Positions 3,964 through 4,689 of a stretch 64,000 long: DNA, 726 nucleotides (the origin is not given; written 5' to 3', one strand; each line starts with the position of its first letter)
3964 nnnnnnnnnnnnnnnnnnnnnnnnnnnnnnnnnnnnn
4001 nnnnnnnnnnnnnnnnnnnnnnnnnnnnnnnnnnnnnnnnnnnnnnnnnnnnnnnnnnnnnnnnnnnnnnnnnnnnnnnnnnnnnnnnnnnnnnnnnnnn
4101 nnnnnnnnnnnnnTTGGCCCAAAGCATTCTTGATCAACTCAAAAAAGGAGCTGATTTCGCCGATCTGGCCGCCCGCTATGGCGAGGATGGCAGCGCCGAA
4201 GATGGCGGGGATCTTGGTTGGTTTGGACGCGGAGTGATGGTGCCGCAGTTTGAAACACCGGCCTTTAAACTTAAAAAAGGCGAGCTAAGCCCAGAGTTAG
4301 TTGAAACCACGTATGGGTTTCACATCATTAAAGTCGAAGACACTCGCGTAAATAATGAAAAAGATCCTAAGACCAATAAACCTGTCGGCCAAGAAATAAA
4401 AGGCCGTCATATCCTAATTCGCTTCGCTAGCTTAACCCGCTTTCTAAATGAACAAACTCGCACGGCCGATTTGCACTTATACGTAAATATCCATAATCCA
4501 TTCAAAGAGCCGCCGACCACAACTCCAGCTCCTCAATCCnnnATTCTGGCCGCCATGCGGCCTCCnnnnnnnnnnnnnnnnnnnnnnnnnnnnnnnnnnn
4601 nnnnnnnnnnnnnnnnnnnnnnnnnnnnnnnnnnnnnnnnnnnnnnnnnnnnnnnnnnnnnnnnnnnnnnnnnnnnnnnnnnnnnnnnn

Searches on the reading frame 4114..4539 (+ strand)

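Call 58: search_protein_families(library=pfam, proteins=[window:4114-4539:+], max_evalue=0.001)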
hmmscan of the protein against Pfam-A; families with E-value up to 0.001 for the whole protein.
window:4114-4539:+ (142 aa): 3 families
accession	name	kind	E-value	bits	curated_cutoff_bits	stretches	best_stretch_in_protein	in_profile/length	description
PF13616.12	Rotamase_3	-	8.2e-25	88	22.5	1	2-77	40-115/116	PPIC-type PPIASE domain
PF00639.27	Rotamase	-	1.7e-22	80.6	21.7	1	2-76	22-97/97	PPIC-type PPIASE domain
PF13145.12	Rotamase_2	-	3.6e-06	28.2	27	1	2-78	36-109/121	PPIC-type PPIASE domain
